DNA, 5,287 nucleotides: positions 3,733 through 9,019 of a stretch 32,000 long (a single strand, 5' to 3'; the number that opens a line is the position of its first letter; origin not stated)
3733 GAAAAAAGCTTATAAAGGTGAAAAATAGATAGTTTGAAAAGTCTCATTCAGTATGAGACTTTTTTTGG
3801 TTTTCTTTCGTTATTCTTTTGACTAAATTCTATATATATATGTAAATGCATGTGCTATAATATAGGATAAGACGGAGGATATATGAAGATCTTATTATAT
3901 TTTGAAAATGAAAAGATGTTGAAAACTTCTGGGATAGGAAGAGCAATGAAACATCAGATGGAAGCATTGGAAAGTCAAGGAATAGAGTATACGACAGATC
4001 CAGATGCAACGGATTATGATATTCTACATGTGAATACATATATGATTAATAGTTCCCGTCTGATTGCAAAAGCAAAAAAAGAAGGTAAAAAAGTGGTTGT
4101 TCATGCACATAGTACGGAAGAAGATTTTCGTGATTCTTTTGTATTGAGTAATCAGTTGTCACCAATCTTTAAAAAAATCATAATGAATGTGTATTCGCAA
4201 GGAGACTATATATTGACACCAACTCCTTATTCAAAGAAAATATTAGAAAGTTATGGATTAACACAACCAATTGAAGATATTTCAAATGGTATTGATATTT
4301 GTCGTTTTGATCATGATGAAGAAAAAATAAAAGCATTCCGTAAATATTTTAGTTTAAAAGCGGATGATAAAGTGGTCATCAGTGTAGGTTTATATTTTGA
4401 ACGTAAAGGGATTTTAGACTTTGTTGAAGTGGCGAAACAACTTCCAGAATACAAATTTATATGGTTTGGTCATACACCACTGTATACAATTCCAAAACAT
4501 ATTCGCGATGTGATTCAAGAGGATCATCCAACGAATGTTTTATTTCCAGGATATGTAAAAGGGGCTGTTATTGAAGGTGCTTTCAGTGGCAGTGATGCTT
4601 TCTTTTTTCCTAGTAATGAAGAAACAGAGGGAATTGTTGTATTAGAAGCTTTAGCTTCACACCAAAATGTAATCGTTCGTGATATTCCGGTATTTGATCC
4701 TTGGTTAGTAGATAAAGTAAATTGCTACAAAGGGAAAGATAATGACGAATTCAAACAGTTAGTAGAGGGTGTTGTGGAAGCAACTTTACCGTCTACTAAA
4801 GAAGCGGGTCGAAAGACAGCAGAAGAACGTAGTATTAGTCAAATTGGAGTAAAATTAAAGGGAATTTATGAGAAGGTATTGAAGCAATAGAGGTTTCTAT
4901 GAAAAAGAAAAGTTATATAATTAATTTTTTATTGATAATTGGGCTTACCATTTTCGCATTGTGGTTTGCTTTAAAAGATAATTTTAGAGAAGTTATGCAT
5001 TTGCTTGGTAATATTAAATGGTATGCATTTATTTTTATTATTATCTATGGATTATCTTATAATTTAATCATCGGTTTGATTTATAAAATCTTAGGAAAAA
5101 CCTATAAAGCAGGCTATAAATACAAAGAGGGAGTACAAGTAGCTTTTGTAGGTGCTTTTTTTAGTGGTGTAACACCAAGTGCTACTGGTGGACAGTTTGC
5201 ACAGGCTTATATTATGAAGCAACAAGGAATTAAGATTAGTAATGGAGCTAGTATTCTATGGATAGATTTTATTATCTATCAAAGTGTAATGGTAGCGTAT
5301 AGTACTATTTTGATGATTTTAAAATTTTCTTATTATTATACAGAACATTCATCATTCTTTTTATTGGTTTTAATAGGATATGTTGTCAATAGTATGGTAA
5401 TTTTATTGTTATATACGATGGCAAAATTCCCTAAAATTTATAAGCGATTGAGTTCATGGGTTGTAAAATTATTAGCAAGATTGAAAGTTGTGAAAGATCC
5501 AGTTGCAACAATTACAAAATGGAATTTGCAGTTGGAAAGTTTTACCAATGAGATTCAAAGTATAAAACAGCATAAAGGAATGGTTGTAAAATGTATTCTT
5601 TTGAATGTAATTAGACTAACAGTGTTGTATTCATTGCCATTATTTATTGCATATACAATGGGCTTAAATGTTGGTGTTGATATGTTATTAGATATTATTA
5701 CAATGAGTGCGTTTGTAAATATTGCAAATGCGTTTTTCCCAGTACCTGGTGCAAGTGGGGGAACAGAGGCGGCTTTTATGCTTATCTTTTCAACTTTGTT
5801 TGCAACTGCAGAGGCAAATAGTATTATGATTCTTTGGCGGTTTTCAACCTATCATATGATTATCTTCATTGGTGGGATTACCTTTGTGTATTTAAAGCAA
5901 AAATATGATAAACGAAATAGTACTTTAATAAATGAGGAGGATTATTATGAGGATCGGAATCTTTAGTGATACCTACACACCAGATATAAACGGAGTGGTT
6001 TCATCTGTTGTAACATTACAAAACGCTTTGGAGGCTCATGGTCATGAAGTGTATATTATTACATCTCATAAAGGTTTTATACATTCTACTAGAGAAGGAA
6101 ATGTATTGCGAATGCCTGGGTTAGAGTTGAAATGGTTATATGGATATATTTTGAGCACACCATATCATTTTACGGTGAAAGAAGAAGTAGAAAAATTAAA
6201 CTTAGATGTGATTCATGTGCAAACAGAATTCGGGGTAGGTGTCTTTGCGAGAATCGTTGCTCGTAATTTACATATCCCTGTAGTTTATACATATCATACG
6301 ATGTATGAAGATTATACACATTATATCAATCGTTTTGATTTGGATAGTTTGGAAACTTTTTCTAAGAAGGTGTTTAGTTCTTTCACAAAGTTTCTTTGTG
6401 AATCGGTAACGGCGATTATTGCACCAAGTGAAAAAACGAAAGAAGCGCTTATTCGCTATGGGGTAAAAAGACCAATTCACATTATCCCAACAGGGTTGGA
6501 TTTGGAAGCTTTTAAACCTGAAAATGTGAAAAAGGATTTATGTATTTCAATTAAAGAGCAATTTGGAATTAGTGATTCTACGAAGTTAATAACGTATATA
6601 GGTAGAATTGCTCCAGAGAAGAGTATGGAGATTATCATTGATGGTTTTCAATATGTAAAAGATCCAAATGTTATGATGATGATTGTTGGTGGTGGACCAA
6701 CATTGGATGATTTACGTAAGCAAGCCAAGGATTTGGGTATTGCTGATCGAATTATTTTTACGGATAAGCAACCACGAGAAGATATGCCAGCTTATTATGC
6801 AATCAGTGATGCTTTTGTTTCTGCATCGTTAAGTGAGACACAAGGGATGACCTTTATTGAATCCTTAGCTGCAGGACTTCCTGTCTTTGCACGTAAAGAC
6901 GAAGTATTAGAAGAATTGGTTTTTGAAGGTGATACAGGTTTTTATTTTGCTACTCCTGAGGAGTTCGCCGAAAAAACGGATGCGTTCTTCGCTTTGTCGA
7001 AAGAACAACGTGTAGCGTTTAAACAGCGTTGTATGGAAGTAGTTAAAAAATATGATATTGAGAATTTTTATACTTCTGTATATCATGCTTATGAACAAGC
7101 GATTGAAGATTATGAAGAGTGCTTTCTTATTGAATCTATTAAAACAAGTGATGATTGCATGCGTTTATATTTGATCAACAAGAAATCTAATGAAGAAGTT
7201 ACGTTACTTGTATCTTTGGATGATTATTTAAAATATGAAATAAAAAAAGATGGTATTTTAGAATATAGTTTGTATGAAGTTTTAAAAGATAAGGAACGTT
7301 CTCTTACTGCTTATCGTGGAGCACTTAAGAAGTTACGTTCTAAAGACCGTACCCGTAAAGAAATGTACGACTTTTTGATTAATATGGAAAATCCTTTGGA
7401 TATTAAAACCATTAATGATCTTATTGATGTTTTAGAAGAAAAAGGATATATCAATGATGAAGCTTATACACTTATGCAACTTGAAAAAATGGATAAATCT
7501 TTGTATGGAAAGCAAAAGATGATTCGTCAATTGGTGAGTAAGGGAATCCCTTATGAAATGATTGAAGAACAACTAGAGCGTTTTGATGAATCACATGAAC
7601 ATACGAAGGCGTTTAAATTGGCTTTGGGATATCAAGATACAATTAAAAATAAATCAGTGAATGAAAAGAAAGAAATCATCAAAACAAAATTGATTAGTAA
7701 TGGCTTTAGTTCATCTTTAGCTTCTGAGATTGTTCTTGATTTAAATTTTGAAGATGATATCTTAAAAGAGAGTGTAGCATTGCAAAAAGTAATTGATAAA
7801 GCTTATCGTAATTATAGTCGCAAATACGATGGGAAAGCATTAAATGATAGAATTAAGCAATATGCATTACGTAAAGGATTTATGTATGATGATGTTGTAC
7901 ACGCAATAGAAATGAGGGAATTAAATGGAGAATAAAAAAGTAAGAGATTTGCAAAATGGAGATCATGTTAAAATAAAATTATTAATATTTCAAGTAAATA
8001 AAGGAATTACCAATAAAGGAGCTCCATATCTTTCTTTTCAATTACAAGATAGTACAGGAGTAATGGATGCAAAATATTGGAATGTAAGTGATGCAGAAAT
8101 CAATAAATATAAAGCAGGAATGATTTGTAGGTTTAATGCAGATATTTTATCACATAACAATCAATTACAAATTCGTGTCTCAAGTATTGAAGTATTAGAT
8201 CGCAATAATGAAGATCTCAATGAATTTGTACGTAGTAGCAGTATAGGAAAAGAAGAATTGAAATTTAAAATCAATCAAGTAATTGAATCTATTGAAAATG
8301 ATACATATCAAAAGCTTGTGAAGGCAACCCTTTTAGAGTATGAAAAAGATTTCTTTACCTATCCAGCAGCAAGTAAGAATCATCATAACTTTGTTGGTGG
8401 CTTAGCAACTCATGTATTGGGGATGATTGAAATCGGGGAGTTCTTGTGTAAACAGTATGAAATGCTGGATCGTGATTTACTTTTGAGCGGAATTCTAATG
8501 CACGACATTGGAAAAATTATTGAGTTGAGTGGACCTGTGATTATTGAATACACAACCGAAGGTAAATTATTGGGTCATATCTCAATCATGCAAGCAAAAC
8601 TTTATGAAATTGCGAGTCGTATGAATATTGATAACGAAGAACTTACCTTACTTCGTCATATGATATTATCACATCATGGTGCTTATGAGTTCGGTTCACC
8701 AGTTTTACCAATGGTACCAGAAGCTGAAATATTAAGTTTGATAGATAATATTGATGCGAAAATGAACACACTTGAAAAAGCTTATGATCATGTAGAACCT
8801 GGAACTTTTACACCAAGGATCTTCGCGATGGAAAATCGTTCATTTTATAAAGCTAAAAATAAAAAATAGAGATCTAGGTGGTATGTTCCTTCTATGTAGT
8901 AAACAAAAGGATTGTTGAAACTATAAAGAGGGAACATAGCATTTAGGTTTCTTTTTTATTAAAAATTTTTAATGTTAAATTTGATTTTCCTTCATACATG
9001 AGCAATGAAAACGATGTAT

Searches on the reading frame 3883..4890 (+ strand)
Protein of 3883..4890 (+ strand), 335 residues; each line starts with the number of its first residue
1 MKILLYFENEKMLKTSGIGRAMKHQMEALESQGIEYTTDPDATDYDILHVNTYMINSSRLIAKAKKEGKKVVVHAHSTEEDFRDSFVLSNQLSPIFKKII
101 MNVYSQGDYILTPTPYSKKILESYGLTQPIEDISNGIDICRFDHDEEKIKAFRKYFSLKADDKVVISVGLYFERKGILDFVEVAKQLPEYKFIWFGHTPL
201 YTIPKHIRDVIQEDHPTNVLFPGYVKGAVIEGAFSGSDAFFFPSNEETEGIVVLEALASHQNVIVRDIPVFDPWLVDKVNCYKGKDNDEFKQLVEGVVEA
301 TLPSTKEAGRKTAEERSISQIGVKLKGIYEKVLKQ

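Call 79: search_protein_families(library=pfam, proteins=[window:3883-4890:+], max_evalue=0.00001)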
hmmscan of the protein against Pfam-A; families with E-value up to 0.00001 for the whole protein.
window:3883-4890:+ (335 aa): 3 families
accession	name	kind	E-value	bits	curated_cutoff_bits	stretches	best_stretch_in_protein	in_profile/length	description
PF00534.26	Glycos_transf_1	-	1.6e-14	54.2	26.4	1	152-300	5-158/172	Glycosyl transferases group 1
PF13439.12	Glyco_transf_4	-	4.1e-13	50.2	28.5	1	43-139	71-168/170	Glycosyltransferase Family 4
PF13692.12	Glyco_trans_1_4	-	9.8e-11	42.5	27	1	163-290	2-132/142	Glycosyl transferases group 1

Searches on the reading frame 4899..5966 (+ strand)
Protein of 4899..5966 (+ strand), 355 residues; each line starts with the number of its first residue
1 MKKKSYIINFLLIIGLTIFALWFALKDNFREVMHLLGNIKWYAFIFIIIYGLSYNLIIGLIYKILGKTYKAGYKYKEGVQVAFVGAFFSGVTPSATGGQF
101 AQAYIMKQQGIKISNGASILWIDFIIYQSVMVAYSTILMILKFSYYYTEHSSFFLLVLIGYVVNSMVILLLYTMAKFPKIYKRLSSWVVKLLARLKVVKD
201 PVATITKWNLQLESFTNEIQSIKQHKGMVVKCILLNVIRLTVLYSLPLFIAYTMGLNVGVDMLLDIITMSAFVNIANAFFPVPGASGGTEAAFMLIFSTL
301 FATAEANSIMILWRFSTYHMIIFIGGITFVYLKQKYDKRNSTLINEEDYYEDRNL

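Call 79: search_protein_families(library=pfam, proteins=[window:4899-5966:+], max_evalue=0.00001)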
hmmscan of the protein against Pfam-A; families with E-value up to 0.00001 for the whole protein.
window:4899-5966:+ (355 aa): 1 family
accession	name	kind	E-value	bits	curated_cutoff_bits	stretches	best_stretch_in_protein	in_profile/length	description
PF03706.18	LPG_synthase_TM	-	1.1e-35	124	33.4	1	14-325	5-302/302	Lysylphosphatidylglycerol synthase TM region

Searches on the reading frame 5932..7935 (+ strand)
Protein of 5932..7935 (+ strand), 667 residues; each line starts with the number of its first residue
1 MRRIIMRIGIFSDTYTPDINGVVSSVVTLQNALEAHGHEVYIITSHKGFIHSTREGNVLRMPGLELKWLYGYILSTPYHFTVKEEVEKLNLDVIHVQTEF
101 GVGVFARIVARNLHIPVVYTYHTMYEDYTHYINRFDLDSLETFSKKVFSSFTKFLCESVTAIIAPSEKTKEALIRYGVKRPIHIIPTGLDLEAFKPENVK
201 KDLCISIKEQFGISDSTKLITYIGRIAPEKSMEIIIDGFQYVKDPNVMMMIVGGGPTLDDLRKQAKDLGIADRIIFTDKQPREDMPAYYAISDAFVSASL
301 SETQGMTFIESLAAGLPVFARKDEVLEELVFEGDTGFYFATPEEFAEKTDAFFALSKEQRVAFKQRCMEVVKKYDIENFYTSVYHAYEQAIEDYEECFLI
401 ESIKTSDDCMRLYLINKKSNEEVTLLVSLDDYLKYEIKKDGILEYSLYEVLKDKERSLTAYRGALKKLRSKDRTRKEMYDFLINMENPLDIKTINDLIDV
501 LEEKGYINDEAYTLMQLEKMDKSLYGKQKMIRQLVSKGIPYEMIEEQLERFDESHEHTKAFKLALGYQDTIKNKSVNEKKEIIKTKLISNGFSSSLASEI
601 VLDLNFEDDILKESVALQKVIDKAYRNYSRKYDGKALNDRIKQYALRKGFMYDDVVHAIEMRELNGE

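Call 79: search_protein_families(library=pfam, proteins=[window:5932-7935:+], max_evalue=0.00001)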
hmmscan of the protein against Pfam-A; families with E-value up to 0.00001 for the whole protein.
window:5932-7935:+ (667 aa): 6 families
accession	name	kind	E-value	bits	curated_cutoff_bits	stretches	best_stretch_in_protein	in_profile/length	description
PF13439.12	Glyco_transf_4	-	1.3e-33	116.8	28.5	1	19-192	1-169/170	Glycosyltransferase Family 4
PF00534.26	Glycos_transf_1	-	3.3e-31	108.6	26.4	1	207-364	5-166/172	Glycosyl transferases group 1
PF13692.12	Glyco_trans_1_4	-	8.1e-24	84.9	27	1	218-350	2-137/142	Glycosyl transferases group 1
PF13579.12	Glyco_trans_4_4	-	1.8e-16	61.4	29.7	1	21-188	2-158/158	Glycosyl transferase 4-like domain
PF21981.2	RecX_HTH3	-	3.6e-11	43.5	26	1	616-658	6-47/48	RecX, third three-helix domain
PF13477.12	Glyco_trans_4_2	-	1.3e-06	29.1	23.4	1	30-125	17-112/139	Glycosyl transferase 4-like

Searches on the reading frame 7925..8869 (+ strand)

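Call 79: search_protein_families(library=pfam, proteins=[window:7925-8869:+], max_evalue=0.00001)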
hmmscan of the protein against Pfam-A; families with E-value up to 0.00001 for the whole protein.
window:7925-8869:+ (314 aa): 2 families
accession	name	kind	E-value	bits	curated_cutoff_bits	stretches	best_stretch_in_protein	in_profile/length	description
PF01966.28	HD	-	3.5e-12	47.1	22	1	161-278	2-115/116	HD domain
PF01336.31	tRNA_anti-codon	-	1.1e-06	28.9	27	1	30-91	12-75/75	OB-fold nucleic acid binding domain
